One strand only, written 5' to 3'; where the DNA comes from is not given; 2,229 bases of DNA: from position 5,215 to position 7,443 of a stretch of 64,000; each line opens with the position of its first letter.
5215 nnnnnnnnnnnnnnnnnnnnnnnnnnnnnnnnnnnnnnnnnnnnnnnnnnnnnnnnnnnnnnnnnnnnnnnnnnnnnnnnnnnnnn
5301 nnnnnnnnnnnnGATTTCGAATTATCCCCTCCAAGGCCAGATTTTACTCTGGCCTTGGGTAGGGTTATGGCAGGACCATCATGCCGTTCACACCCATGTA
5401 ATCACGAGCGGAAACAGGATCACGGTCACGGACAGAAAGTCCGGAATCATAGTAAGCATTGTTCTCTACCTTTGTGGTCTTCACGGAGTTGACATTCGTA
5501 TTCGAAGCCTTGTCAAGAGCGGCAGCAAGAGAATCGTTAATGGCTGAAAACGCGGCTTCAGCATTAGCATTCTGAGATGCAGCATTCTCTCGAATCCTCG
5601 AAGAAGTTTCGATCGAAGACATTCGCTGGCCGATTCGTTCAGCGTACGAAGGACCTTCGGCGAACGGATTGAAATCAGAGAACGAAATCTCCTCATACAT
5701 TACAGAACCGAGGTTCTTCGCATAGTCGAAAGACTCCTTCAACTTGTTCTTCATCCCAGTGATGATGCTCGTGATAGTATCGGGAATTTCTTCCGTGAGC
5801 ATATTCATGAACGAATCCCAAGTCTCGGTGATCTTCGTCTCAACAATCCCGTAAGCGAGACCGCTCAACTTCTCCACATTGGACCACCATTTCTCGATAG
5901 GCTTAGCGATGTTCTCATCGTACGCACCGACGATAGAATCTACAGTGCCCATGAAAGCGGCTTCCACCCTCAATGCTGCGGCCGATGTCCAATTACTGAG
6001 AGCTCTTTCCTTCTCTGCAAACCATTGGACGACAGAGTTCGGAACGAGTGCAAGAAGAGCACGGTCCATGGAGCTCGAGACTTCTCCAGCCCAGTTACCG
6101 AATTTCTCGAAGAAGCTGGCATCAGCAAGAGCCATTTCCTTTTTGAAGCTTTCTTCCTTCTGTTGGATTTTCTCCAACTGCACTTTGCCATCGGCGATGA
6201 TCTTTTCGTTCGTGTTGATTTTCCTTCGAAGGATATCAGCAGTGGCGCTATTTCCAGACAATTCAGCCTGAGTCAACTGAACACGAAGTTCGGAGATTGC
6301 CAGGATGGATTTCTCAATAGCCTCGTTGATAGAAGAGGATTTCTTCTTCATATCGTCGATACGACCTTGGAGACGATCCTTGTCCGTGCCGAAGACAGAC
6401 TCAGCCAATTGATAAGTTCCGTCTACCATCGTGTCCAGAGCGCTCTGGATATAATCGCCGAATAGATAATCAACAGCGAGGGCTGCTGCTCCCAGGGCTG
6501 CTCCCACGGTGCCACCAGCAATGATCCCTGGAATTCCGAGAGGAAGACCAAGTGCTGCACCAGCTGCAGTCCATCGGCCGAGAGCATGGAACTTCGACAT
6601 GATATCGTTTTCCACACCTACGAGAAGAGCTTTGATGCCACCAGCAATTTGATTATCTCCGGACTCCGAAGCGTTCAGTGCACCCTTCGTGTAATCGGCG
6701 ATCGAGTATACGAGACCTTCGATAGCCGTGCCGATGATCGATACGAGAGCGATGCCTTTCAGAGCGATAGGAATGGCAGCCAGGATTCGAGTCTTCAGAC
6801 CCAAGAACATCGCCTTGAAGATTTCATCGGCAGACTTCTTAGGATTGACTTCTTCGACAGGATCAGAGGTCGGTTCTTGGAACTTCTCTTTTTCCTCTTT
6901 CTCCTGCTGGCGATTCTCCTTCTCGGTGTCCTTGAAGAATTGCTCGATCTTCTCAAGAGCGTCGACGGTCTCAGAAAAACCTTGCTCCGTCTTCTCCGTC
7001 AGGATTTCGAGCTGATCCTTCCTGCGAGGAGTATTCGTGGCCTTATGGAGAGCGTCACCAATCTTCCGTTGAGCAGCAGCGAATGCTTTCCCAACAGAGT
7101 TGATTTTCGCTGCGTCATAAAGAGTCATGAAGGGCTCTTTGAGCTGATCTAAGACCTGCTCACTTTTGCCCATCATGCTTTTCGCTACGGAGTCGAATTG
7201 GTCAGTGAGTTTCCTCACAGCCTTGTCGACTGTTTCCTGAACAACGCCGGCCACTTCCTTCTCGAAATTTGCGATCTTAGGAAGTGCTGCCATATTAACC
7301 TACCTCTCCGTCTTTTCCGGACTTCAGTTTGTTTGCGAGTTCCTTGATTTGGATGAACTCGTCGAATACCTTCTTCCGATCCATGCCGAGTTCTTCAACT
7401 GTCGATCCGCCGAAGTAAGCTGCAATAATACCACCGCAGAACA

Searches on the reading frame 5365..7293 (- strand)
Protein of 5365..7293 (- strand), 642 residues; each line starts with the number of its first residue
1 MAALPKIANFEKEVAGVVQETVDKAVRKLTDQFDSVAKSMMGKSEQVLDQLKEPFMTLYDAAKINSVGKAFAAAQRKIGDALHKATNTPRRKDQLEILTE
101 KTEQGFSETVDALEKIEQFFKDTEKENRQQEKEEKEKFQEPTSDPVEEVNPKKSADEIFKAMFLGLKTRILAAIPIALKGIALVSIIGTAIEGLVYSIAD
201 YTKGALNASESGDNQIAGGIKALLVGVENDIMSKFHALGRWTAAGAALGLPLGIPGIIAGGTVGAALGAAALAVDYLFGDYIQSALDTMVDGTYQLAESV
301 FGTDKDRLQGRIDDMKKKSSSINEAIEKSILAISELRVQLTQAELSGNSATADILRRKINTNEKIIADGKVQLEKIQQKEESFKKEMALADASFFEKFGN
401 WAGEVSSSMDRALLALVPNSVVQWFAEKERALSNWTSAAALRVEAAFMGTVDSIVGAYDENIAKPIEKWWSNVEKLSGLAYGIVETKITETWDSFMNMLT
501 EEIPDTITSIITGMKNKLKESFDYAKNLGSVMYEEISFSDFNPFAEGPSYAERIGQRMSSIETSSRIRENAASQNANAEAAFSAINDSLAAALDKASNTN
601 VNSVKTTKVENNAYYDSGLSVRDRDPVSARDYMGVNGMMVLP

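Call 5: search_protein_families(library=pfam, proteins=[window:5365-7293:-], max_evalue=1)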
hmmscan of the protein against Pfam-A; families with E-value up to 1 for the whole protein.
window:5365-7293:- (642 aa): 2 families
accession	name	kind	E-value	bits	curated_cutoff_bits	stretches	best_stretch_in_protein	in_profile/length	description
PF07168.17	Ureide_permease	-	0.022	14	27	1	77-178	115-211/359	Ureide permease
PF11922.13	DUF3440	-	0.27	11.4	25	1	478-535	53-107/182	Domain of unknown function (DUF3440)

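Call 6: search_protein_families(library=phrogs, proteins=[window:5365-7293:-], max_evalue=0.01)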
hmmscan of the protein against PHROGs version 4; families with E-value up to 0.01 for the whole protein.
window:5365-7293:- (642 aa): 2 families
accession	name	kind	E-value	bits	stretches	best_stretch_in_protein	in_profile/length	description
phrog_37804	-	unknown function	2.1e-41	143.5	1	3-608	2-577/621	-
phrog_28758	-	unknown function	0.0085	17.4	0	11-39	6-35/60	-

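Call 24: search_solved_structures(query=window:5365-7293:-, max_evalue=10)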
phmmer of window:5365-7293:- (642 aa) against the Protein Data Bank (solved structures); distinct sequences matched with E-value up to 10: 2.
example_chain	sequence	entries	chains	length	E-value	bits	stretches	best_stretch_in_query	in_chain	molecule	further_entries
8d08_A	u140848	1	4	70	0.5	12.4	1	11-55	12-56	HALC4_135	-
8g0p_B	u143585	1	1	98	1.2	11.2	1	330-388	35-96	Kinetochore protein Nuf2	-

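Call 28: search_dna_similar(collection=phages, mode=protein, query=window:5365-7293:-, max_evalue=0.01, max_rows=60, rows=spread)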
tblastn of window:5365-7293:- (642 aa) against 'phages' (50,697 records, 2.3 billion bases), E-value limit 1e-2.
Records with a match: 21; places in all: 21; records where one place covers at least 80% of the query: 7.
Best place of each record, by identity: >=99% 6; <60% 15.
By first word of the organism name: Rhizobium 13; Agrobacterium 5; Sinorhizobium 2; Ochrobactrum 1.
By host as written in the record: - 5; Rhizobium leguminosarum 4; Rhizogenic Agrobacterium biovar 1 ST15.13/095 3; Sinorhizobium meliloti 2; Rhizobium leguminosarum biovar viciae VF39 2; Agrobacterium tumefaciens C58 2; Agrobacterium radiobacter M13 (synonym: Rhizobium radiobacter) 1; Agrobacterium radiobacter PL17 1; and 1 more.
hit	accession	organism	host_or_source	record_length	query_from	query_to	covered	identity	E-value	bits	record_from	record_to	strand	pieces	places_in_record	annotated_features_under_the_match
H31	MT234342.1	Agrobacterium phage OLIVR5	Rhizogenic Agrobacterium biovar 1 ...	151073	1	642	100%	100.0%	0e+0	1142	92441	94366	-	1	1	hypothetical protein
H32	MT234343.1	Agrobacterium phage OLIVR6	Rhizogenic Agrobacterium biovar 1 ...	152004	1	642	100%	100.0%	0e+0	1142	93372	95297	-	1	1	hypothetical protein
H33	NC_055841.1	Agrobacterium phage OLIVR5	Rhizogenic Agrobacterium biovar 1 ...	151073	1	642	100%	100.0%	0e+0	1142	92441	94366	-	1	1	hypothetical protein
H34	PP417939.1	Rhizobium phage IC12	Agrobacterium radiobacter M13 (synonym: ...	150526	1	642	100%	99.8%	0e+0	1140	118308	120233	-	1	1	hypothetical protein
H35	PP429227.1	Rhizobium phage IG49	Agrobacterium radiobacter PL17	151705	1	642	100%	99.5%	0e+0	1137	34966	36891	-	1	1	hypothetical protein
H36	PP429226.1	Rhizobium phage LG08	Agrobacterium radiobacter PL13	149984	1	642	100%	99.5%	0e+0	1136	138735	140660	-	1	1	hypothetical protein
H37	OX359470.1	Ochrobactrum phage ORM_20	-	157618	1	642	100%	34.5%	3e-88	306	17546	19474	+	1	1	hypothetical protein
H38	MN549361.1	Rhizobium phage RL2RES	Rhizobium leguminosarum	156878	77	562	76%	24.4%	2e-6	57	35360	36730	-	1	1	hypothetical protein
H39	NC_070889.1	Rhizobium phage RL2RES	Rhizobium leguminosarum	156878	77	562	76%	24.4%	2e-6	57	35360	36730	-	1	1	hypothetical protein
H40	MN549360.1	Rhizobium phage RL38J1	Rhizobium leguminosarum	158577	77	547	73%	23.8%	6e-5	52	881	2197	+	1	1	hypothetical protein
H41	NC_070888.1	Rhizobium phage RL38J1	Rhizobium leguminosarum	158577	77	547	73%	23.8%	6e-5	52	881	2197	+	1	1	hypothetical protein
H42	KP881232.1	Sinorhizobium phage phiM9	Sinorhizobium meliloti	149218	3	388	60%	26.6%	1e-10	71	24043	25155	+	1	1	hypothetical protein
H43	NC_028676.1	Sinorhizobium phage phiM9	Sinorhizobium meliloti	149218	3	388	60%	26.6%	1e-10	71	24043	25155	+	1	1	hypothetical protein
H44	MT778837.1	Rhizobium phage AF3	-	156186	176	549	58%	24.9%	5e-6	56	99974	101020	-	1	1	hypothetical protein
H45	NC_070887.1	Rhizobium phage AF3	-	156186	176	549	58%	24.9%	5e-6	56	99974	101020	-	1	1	hypothetical protein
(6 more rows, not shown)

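Call 48: search_protein_families(library=pfam, alignment_id=A4, max_evalue=10)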
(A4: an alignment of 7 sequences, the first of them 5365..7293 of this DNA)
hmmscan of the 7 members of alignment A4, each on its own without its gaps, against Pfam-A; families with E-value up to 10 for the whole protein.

A. member 1, window:5365-7293:- (642 aa): 6 families
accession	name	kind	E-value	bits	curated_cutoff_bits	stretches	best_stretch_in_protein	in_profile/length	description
PF07168.17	Ureide_permease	-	0.022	14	27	1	77-178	115-211/359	Ureide permease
PF11922.13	DUF3440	-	0.27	11.4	25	1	478-535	53-107/182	Domain of unknown function (DUF3440)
PF15898.10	PRKG1_interact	-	1.5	9.9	32.4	1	351-397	12-58/101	cGMP-dependent protein kinase interacting domain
PF03961.19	FapA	-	3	7.8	31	1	296-382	143-228/272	Flagellar Assembly Protein A beta solenoid domain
PF10439.15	Bacteriocin_IIc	-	3.1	8.3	27.1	1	216-270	15-58/59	Bacteriocin class II with double-glycine leader peptide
PF11101.13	DUF2884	-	6.7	6.7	30.6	1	3-64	61-127/228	Protein of unknown function (DUF2884)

B. families by the number of members that match (of 7 scanned): 70 families (the first 25 are shown)
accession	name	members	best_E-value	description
PF03961.19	FapA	4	0.038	Flagellar Assembly Protein A beta solenoid domain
PF16454.10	PI3K_P85_iSH2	3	0.00026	Phosphatidylinositol 3-kinase regulatory subunit P85 inter-SH2 domain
PF05266.19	DUF724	3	0.0084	Protein of unknown function (DUF724)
PF06476.17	DUF1090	3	0.025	Protein of unknown function (DUF1090)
PF25764.1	KIF21A_4th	2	6.4e-05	KIF21A-like domain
PF13851.11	GAS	2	0.0014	Growth-arrest specific micro-tubule binding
PF05010.19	TACC_C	2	0.0031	Transforming acidic coiled-coil-containing protein (TACC), C-terminal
PF02601.20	Exonuc_VII_L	2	0.016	Exonuclease VII, large subunit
PF08614.16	ATG16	2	0.58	Autophagy protein 16 (ATG16)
PF04513.17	Baculo_PEP_C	2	0.86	Baculovirus polyhedron envelope protein, PEP, C terminus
PF05478.16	Prominin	2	1.9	Prominin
PF17675.6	APG6_N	2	2.9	Apg6 coiled-coil region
PF01442.23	Apolipoprotein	1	7.5e-05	Apolipoprotein A1/A4/E domain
PF09718.15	Tape_meas_lam_C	1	0.0012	Lambda phage tail tape-measure protein (Tape_meas_lam_C)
PF07926.17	TPR_MLP1_2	1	0.0078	TPR/MLP1/MLP2-like protein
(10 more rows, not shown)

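Call 124: predict_structure(protein=window:5365-7293:-)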
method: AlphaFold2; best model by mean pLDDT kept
length: 642 residues; sequences in the alignment: 1
mean_pLDDT: 43.5   pTM: 0.28
mean pLDDT of the five models: 43.5, 42.4, 40.9, 40.5, 39.8
residues with pLDDT >= 90: 45; 70-90: 36; 50-70: 18; < 50: 543
segments of 3 or more residues with pLDDT < 50: 1-124, 126-128, 138-144, 146-302, 392-642
pLDDT, mean of each block of 10 residues (from residue 1): 31 38 42 41 40 40 36 41 40 41 40 41 47 51 43 39 34 33 32 36 36 37 37 36 35 35 38 35 37 40 64 88 92 93 88 91 92 89 74 44 33 29 32 30 31 35 35 35 35 36 34 38 36 33 40 36 33 36 38 35 31 32 32 31 28
secondary structure, 60 per line:
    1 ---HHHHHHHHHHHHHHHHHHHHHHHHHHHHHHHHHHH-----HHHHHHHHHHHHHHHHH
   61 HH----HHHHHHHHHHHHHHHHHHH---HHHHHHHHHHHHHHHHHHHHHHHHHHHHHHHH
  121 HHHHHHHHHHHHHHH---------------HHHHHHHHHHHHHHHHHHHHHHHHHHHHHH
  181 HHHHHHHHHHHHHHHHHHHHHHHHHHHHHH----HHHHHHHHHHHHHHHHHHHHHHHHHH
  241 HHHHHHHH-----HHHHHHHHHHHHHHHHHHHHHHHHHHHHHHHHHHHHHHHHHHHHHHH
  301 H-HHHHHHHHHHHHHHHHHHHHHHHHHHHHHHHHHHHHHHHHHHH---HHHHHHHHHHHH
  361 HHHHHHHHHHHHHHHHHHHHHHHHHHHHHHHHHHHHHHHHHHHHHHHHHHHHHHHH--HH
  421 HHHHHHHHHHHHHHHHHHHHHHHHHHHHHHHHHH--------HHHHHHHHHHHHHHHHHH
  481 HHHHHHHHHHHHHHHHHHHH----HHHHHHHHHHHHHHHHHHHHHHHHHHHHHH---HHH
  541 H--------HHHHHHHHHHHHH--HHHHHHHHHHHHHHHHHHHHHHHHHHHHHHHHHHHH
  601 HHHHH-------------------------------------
elements in order: H4-38 H44-62 H67-85 H89-135 H151-210 H215-248 H254-301 H303-345 H349-416 H419-454 H463-500 H505-534 H538-541 H550-562 H565-605

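Call 125: search_protein_families(library=ncbifam, proteins=[window:5365-7293:-], max_evalue=1)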
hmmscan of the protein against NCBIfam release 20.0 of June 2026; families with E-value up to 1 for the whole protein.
window:5365-7293:- (642 aa): 1 family
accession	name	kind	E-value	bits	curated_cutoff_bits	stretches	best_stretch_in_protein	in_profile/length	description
NF041918.1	SAMP1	equivalog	0.022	15.3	60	0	266-313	12-58/91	ubiquitin-like small modifier protein 1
